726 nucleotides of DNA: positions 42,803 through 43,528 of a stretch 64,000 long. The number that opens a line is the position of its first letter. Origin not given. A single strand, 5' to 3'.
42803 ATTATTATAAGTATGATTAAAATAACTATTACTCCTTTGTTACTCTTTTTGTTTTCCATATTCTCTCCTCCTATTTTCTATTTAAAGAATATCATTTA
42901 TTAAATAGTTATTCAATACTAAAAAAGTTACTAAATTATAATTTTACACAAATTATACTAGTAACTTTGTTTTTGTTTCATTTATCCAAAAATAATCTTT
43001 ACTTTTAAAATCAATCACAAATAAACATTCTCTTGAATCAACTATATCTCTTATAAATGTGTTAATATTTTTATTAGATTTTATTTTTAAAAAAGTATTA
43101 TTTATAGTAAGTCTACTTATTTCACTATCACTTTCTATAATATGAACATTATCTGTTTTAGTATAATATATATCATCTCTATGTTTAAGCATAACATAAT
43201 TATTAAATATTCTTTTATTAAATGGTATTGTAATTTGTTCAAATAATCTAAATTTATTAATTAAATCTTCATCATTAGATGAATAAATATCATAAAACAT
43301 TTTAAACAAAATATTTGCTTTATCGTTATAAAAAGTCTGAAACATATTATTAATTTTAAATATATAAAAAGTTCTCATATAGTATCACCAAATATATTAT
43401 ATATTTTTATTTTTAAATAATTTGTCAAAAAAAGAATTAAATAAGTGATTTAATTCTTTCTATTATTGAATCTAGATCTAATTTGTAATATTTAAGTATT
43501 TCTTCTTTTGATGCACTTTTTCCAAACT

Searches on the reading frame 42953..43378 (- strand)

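Call 7: search_protein_families(library=ncbifam, proteins=[window:42953-43378:-], max_evalue=0.01)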
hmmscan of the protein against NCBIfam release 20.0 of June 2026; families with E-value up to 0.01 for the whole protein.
window:42953-43378:- (141 aa): 0 families

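Call 28: search_protein_families(library=pfam, proteins=[window:42953-43378:-], max_evalue=0.001)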
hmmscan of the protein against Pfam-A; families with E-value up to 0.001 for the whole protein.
window:42953-43378:- (141 aa): 1 family
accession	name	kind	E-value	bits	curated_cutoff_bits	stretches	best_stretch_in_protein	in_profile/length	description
PF10747.14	SirA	-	1.1e-11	45.9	26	1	2-135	1-139/140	Sporulation inhibitor of replication protein SirA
